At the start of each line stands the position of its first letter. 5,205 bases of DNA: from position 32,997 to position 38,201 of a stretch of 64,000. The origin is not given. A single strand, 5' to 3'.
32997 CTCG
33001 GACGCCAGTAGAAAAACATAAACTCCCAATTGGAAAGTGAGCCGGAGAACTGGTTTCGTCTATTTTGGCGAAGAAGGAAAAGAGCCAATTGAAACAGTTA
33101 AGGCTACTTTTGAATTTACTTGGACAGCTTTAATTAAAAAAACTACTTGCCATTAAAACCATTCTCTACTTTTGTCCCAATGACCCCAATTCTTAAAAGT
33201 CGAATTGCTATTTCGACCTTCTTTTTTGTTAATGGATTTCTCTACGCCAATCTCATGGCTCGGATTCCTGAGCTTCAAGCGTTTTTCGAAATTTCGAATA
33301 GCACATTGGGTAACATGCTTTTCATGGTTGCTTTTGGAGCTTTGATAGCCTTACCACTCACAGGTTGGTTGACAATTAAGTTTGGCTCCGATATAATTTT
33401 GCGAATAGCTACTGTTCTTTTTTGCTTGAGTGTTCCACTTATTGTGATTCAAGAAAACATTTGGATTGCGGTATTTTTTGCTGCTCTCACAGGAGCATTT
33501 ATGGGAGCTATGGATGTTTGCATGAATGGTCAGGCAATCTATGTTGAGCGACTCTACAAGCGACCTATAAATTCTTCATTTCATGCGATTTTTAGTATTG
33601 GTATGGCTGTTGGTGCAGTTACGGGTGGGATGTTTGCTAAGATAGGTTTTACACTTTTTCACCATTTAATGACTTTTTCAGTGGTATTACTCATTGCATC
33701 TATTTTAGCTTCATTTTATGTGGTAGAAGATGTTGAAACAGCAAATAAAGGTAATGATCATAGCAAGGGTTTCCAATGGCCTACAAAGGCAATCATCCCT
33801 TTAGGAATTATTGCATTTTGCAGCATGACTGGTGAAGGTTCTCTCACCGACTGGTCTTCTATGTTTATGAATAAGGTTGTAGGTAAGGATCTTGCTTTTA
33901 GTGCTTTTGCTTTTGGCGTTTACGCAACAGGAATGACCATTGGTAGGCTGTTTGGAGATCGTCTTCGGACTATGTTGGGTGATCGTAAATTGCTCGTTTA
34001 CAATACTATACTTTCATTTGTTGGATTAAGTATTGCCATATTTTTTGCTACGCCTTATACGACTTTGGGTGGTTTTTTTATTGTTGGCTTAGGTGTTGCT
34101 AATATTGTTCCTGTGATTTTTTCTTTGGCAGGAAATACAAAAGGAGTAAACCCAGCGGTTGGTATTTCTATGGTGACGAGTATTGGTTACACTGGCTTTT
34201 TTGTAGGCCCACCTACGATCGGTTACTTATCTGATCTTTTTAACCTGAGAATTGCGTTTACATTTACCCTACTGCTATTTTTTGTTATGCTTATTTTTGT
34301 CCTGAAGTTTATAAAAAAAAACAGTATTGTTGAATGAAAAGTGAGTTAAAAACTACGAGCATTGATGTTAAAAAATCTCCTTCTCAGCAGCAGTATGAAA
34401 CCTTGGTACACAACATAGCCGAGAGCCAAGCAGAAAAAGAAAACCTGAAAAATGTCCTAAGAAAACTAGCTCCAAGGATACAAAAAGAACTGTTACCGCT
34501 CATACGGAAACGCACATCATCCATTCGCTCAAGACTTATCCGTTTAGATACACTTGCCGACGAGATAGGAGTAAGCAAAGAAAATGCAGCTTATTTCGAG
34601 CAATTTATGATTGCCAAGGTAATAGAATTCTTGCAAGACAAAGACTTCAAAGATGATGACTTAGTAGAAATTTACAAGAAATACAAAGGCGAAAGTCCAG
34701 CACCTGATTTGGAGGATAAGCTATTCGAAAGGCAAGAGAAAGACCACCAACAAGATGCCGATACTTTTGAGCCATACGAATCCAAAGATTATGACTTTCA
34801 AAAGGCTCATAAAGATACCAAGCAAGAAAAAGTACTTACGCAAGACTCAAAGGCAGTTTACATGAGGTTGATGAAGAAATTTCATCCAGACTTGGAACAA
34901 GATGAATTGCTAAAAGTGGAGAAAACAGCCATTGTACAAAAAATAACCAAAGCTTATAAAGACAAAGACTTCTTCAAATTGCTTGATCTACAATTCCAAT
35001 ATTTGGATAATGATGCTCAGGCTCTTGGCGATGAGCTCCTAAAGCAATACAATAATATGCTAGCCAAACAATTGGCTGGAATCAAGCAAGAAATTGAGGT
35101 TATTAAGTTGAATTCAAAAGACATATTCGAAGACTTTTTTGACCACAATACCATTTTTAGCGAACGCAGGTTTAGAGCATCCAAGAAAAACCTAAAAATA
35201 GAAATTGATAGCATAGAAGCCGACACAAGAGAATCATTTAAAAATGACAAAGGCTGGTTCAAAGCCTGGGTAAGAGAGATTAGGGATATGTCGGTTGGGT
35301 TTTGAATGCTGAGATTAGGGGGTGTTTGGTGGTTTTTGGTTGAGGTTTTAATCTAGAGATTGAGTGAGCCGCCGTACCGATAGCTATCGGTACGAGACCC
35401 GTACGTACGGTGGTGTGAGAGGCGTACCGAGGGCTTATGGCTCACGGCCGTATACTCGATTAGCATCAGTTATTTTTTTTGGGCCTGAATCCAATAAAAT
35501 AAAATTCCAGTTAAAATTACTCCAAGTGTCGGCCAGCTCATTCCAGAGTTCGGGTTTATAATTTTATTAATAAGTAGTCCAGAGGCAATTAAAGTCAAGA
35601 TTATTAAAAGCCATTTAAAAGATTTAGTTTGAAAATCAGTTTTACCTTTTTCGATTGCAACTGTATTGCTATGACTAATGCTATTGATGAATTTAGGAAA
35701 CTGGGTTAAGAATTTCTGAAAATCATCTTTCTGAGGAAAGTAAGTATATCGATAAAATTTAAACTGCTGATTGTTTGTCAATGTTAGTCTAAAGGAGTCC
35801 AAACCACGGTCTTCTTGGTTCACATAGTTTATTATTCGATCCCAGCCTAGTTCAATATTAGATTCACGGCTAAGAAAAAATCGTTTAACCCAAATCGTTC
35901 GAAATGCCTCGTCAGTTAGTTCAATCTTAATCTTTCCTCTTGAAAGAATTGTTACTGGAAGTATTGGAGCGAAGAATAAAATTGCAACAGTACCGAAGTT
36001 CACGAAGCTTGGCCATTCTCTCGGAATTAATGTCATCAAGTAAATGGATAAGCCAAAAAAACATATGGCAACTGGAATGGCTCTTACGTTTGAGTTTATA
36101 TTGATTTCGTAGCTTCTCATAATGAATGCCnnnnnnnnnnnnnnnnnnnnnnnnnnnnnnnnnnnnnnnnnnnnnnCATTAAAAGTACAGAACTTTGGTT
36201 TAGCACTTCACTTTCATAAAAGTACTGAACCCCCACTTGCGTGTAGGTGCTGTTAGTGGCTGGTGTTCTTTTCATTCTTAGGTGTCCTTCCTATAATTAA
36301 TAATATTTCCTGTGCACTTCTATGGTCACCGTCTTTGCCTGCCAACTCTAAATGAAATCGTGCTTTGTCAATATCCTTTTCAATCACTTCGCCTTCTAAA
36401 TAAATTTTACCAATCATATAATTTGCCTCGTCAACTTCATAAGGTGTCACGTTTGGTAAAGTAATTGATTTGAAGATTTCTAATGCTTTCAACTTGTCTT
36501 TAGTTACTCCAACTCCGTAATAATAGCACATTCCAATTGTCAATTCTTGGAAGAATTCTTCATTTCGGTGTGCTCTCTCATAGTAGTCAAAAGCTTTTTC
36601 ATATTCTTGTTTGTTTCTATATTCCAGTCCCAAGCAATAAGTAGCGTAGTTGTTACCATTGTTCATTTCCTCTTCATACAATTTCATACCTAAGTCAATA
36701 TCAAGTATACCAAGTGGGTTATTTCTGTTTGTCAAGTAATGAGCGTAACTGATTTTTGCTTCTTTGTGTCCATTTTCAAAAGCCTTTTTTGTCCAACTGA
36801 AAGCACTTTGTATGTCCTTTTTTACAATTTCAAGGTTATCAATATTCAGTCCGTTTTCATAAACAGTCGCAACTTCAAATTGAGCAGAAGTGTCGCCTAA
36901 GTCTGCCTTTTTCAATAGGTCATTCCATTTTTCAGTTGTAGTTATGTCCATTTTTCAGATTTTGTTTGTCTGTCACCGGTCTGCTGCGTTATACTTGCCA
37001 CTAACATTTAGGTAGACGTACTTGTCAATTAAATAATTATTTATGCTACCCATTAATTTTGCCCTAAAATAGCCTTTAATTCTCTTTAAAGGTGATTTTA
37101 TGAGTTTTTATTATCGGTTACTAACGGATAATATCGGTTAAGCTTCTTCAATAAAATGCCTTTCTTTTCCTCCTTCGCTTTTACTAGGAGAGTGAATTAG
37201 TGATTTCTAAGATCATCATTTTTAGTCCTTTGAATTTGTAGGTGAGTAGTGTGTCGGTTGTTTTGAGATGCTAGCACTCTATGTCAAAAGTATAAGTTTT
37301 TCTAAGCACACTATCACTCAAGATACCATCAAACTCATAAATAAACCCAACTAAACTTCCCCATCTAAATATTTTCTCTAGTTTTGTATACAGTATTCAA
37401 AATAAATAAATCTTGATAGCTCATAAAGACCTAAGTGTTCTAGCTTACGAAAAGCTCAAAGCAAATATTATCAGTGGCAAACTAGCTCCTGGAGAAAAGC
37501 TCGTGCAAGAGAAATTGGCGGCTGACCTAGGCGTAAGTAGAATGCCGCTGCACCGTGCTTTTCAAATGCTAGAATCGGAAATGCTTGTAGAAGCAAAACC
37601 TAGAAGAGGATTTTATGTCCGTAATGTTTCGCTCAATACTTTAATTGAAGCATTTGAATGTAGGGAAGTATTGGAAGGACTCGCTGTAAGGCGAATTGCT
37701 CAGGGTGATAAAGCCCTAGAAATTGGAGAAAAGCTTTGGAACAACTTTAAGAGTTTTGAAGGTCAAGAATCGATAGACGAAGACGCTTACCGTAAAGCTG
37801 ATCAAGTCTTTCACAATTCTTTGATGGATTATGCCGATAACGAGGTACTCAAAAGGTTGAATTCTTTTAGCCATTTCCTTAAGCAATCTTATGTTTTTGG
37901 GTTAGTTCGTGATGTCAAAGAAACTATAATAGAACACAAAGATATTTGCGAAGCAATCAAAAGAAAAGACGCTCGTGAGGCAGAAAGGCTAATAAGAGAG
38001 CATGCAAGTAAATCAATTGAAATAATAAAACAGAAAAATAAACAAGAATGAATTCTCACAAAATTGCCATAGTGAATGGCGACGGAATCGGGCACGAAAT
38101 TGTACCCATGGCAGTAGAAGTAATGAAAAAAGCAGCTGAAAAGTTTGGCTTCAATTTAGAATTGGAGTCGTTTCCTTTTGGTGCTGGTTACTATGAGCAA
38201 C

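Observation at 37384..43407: GntR-controlled six-gene operon combining a TtuC-like dehydrogenase, a cyclase-family hydrolase, an OtnK-like four-carbon acid-sugar kinase, an MFS permease and a Gfo/Idh/MocA oxidoreductase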

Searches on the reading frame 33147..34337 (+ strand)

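Call 69: search_protein_families(library=pfam, max_evalue=0.01, proteins=[window:33147-34337:+])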
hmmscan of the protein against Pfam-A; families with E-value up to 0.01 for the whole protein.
window:33147-34337:+ (396 aa): 2 families
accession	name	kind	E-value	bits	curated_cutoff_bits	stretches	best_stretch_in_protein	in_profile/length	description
PF07690.21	MFS_1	-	2.1e-30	106.3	33.4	2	25-329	4-320/347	Major Facilitator Superfamily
PF05977.19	MFS_3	-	9.1e-06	24.8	27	1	50-201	252-403/524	Transmembrane secretion effector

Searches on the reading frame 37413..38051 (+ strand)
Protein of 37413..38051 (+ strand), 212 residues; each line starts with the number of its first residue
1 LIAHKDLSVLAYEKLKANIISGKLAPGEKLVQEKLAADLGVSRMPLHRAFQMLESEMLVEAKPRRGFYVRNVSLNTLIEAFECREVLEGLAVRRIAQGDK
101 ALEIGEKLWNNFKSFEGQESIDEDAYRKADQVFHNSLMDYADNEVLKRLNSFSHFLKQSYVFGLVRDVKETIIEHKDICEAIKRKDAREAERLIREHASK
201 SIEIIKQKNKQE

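Call 3: search_protein_families(library=pfam, proteins=[window:37413-38051:+])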
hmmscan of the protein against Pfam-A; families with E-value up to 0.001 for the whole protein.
window:37413-38051:+ (212 aa): 2 families
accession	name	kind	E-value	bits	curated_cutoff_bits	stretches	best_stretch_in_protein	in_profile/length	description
PF00392.27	GntR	-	3.6e-19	68.6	27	1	11-69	5-64/64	Bacterial regulatory proteins, gntR family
PF07729.17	FCD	-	4.5e-15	56.6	24.3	1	79-198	1-123/125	FCD domain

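Call 4: search_protein_families(library=ncbifam, proteins=[window:37413-38051:+])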
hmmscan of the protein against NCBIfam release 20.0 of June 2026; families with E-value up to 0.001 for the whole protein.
window:37413-38051:+ (212 aa): 19 families
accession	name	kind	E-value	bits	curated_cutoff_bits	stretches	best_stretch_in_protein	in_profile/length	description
TIGR03338.1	phnR_burk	equivalog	6.8e-29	101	271.5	1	2-202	7-210/212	phosphonate utilization associated transcriptional regulator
NF008576.0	PRK11534.1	equivalog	2.3e-17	63.4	218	1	6-210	7-222/225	DNA-binding transcriptional regulator CsiR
NF003011.0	PRK03837.1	subfamily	3.4e-12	46.5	260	1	82-210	109-238/241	transcriptional regulator NanR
NF052282.1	PLP_TF_PdxR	equivalog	8.8e-12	44.8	320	1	12-78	7-74/448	MocR-like pyridoxine biosynthesis transcription factor PdxR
NF008504.0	PRK11414.1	equivalog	1.8e-11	44.2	225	1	4-208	9-218/221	GntR family transcriptional regulator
NF007741.0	PRK10421.1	equivalog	1e-10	41.4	311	1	7-71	8-73/262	transcriptional regulator LldR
NF007001.0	PRK09464.1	equivalog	9.7e-09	35.2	330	1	4-77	8-82/254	pyruvate dehydrogenase complex transcriptional repressor PdhR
TIGR02018.2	his_ut_repres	equivalog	1.1e-07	31.5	220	1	14-72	7-66/226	histidine utilization transcriptional repressor HutC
NF007442.0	PRK09990.1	equivalog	1.5e-07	31.1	301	1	12-208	16-238/256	transcriptional regulator GlcC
NF047563.1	modulin_PmtR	equivalog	1.8e-06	28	200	1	13-79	19-86/125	PSM export ABC transporter transcriptional regulator PmtR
NF007588.0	PRK10225.1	equivalog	3.2e-06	26.6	442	0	15-81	18-85/257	Uxu operon transcriptional regulator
TIGR03337.1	phnR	equivalog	5.2e-06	26.3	296.75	1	13-70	8-66/231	phosphonate utilization transcriptional regulator PhnR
NF052285.1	GABA_TF_GabR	exception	2.2e-05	23.4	600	1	12-73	5-67/456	MocR-like transcriptional regulator GabR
NF052286.1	ecto_TF_EhuR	exception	2.2e-05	23.2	480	1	13-72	18-78/458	MocR-like ectoine utilization transcription factor EhuR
TIGR02325.1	C_P_lyase_phnF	equivalog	9e-05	22.1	156.8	1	13-75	15-78/238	phosphonate metabolism transcriptional regulator PhnF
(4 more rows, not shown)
